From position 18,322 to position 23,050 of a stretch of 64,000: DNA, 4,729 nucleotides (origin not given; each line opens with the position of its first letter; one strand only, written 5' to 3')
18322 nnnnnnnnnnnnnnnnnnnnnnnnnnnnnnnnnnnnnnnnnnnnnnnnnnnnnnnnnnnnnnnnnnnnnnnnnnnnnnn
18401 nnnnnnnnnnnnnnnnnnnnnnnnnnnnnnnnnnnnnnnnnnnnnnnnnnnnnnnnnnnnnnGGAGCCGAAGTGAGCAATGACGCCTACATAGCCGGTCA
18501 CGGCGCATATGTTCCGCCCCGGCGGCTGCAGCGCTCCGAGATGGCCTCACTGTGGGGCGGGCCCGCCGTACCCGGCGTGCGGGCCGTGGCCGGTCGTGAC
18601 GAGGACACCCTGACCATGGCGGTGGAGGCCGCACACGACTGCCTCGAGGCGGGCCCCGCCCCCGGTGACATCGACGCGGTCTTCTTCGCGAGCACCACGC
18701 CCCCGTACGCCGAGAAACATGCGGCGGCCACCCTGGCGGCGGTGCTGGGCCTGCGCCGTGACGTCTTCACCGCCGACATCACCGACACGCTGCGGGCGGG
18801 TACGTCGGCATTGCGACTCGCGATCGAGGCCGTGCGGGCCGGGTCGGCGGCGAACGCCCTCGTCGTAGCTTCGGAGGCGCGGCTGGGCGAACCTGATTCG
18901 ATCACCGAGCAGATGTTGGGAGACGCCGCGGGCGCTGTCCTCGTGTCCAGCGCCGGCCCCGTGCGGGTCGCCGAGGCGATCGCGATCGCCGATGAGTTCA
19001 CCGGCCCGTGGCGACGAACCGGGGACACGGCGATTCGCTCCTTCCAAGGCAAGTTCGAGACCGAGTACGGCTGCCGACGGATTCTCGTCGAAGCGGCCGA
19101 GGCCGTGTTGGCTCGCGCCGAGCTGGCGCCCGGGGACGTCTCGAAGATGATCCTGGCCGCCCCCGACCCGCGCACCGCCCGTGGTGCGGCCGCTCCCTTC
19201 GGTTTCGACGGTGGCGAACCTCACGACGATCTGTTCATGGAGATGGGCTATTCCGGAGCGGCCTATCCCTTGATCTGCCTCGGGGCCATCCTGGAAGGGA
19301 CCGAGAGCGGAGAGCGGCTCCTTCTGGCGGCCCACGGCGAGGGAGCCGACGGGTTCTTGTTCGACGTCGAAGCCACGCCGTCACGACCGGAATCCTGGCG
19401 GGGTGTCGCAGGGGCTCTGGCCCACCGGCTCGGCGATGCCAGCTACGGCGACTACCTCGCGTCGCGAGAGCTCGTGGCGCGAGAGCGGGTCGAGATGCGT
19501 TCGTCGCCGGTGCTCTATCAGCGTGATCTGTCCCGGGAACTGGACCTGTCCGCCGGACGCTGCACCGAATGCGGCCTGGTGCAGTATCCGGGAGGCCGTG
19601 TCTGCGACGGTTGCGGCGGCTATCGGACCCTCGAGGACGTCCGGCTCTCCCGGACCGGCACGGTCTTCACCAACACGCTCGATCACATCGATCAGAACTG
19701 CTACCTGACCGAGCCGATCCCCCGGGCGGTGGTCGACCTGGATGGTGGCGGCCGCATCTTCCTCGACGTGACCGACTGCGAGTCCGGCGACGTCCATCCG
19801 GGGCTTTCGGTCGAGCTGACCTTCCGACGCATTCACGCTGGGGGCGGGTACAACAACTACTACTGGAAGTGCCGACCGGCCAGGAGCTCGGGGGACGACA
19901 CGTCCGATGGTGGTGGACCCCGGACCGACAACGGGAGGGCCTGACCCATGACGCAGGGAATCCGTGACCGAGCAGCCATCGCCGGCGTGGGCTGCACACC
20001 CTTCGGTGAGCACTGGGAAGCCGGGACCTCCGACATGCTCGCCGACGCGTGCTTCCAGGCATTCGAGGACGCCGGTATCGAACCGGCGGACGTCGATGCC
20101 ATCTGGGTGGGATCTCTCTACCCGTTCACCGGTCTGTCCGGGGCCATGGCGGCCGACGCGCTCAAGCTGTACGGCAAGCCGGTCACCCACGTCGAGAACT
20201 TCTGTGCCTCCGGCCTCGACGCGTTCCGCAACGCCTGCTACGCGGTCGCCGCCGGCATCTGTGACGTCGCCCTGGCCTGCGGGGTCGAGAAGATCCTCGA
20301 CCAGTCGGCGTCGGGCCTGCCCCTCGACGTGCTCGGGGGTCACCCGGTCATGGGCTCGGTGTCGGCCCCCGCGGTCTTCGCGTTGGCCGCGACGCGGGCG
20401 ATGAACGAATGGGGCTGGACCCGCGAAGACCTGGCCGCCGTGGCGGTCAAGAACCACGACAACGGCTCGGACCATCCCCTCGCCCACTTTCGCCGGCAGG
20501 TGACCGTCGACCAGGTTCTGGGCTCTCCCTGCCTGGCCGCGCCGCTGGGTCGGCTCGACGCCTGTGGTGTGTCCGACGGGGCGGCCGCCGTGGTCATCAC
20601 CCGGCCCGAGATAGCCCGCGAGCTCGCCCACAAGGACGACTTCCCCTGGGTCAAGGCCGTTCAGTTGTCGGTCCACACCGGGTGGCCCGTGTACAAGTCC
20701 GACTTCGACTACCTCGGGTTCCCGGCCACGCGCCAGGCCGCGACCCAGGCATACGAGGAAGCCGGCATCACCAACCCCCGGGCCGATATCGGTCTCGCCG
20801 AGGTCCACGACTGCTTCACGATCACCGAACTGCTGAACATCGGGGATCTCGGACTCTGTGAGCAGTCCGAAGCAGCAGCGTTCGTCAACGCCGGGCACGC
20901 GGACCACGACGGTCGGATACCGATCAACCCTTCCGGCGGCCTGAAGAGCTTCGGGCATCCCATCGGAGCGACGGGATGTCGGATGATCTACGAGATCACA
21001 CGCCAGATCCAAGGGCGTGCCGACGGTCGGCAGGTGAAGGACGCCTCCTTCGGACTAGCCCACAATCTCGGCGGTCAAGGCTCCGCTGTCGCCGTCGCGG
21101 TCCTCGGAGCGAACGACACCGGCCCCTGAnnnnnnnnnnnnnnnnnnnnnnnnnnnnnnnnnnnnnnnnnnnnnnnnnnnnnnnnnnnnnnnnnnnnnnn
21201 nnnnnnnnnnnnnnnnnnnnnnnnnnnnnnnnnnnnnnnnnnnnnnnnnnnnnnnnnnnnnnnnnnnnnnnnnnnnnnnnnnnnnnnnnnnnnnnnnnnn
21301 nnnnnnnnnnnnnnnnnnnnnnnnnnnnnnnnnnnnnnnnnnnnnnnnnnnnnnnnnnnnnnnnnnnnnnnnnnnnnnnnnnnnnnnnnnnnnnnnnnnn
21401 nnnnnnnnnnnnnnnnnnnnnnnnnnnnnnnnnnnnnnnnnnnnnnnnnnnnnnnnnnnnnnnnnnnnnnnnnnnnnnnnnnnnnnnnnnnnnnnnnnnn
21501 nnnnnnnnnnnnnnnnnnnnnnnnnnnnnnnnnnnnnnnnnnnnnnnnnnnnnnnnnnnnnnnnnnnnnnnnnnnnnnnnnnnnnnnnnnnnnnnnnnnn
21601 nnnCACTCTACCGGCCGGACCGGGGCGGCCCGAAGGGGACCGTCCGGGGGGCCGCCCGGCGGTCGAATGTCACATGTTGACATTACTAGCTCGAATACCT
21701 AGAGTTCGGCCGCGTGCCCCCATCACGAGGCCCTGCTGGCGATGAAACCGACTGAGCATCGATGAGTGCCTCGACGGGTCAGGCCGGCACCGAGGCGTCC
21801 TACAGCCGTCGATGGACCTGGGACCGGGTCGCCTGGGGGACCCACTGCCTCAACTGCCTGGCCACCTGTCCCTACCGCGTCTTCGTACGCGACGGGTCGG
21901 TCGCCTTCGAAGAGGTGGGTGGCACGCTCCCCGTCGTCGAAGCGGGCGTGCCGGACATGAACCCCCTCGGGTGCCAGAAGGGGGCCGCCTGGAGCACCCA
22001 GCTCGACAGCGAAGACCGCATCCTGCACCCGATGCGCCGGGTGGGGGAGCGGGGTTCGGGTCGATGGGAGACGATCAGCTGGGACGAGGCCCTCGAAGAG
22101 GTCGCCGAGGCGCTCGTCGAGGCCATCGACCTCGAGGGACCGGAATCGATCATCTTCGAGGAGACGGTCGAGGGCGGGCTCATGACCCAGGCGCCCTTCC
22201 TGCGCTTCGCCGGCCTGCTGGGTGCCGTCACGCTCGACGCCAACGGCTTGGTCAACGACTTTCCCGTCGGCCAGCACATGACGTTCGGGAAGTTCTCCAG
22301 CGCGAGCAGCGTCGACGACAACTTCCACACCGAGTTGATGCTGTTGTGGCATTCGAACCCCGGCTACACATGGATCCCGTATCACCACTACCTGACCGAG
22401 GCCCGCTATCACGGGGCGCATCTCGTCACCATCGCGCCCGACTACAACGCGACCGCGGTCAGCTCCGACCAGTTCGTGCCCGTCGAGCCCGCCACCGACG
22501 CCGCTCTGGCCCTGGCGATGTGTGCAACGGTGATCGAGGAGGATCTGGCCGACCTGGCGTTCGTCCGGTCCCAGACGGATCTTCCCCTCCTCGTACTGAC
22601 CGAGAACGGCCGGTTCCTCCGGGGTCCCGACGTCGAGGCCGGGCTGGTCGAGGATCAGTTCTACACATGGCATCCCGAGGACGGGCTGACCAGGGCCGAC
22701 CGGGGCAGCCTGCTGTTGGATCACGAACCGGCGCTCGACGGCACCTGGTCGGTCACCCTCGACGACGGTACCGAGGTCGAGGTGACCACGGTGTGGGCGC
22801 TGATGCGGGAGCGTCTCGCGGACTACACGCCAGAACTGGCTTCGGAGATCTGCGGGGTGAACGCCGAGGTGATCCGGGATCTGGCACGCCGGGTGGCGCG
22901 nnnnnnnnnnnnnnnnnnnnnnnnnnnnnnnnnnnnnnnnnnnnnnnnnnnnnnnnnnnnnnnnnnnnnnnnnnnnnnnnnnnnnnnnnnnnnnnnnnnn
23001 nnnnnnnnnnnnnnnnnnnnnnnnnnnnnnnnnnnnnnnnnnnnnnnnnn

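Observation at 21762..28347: Alpha-1 is translationally coupled to a nitroreductase-like protein, two 4-TM paralogs and a truncated ANL protein: a possible new electron-transfer module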

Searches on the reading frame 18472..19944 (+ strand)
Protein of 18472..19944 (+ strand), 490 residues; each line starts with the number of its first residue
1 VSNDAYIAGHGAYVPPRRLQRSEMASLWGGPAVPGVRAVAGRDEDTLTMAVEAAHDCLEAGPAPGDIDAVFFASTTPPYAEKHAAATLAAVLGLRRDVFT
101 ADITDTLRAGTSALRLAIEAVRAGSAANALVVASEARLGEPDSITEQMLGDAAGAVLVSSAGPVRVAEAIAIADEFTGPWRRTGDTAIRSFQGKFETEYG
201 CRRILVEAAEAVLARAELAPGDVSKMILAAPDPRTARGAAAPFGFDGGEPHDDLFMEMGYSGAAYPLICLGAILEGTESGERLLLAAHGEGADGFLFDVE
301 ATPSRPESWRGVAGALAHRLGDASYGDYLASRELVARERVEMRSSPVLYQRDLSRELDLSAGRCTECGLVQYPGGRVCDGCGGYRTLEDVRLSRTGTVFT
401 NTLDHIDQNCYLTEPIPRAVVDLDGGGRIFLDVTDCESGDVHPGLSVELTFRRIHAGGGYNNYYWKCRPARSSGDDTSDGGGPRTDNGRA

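Call 7: search_protein_families(library=pfam, proteins=[window:18472-19944:+], max_evalue=0.01)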
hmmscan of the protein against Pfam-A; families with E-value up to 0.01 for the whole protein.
window:18472-19944:+ (490 aa): 4 families
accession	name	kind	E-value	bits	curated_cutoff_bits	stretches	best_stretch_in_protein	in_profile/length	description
PF01796.24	OB_ChsH2_C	-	1.1e-09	38.5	27.1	1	390-452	2-65/65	ChsH2, C-terminal OB-fold domain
PF08545.16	ACP_syn_III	-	8.9e-06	25.9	24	1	102-161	2-64/80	3-Oxoacyl-[acyl-carrier-protein (ACP)] synthase III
PF00108.29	Thiolase_N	-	1.3e-05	25.1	26.4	1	43-135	20-113/260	Thiolase, N-terminal domain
PF12172.15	zf-ChsH2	-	0.0021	18.3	23.2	1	356-383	6-33/37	ChsH2, rubredoxin-like zinc ribbon domain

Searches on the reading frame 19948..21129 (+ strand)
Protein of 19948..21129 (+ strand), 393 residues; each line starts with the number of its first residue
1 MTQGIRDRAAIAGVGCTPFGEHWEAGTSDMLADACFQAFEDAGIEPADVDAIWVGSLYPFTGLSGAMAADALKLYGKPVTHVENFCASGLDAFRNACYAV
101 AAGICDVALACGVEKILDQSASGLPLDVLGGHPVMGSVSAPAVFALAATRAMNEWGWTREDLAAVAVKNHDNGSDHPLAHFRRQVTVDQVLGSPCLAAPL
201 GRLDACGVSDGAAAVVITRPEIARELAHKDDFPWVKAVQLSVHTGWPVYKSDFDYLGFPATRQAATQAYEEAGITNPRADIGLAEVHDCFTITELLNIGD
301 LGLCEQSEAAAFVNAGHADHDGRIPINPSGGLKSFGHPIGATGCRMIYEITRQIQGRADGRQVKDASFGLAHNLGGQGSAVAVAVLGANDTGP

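Call 7: search_protein_families(library=pfam, proteins=[window:19948-21129:+], max_evalue=0.01)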
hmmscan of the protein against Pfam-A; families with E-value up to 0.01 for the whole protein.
window:19948-21129:+ (393 aa): 4 families
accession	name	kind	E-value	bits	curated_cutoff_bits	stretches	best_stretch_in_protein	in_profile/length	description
PF22691.2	Thiolase_C_1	-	1.7e-42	145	28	1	255-387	15-143/144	Thiolase C-terminal domain-like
PF00108.29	Thiolase_N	-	1e-21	77.9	26.4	1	11-219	3-258/260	Thiolase, N-terminal domain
PF02803.24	Thiolase_C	-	3.1e-11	43.4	27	1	263-383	26-121/123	Thiolase, C-terminal domain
PF00109.32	ketoacyl-synt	-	3.1e-08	34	20.8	1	67-120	156-208/252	Beta-ketoacyl synthase, N-terminal domain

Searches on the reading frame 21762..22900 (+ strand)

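Call 68: search_solved_structures(query=window:21762-22900:+, max_evalue=1e-50, show_alignments=1)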
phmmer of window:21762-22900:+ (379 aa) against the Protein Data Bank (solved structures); distinct sequences matched with E-value up to 1e-50: 3.
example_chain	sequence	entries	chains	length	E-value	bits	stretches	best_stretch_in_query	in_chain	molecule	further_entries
2ivf_A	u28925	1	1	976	1.5e-87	297.7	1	5-379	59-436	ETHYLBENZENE DEHYDROGENASE ALPHA-SUBUNIT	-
5e7o_A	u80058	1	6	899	2.9e-71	244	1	8-316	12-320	DMSO reductase family type II enzyme, molybdopterin subunit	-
4ydd_A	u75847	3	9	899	2.9e-71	244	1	8-316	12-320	DMSO reductase family type II enzyme, molybdopterin subunit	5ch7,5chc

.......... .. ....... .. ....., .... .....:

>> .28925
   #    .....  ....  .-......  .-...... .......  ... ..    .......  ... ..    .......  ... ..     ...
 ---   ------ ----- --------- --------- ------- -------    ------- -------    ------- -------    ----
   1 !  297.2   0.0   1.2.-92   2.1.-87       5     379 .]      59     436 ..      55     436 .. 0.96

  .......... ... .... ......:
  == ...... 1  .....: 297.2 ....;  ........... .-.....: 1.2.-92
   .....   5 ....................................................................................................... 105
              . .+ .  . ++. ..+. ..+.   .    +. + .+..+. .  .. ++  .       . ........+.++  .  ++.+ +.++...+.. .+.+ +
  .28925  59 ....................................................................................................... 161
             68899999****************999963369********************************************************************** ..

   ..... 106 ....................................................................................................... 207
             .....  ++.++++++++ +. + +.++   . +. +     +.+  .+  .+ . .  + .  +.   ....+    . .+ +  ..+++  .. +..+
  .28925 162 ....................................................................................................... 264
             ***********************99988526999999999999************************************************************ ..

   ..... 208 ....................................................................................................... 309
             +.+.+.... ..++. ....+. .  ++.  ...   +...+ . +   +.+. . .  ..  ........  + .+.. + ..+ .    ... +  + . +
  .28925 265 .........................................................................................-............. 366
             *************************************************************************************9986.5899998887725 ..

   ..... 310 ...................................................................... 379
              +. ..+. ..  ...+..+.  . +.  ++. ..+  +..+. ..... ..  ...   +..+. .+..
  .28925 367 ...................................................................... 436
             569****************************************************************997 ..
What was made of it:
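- Closest known: Ethylbenzene dehydrogenase EbdABC. Same: The Mo-ligand Asp223 and the FS0 motif are conserved (call 68).
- Closest known: Ethylbenzene dehydrogenase EbdABC. Different: The active-site His192 is not conserved (Thr in alpha-1, call 68).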
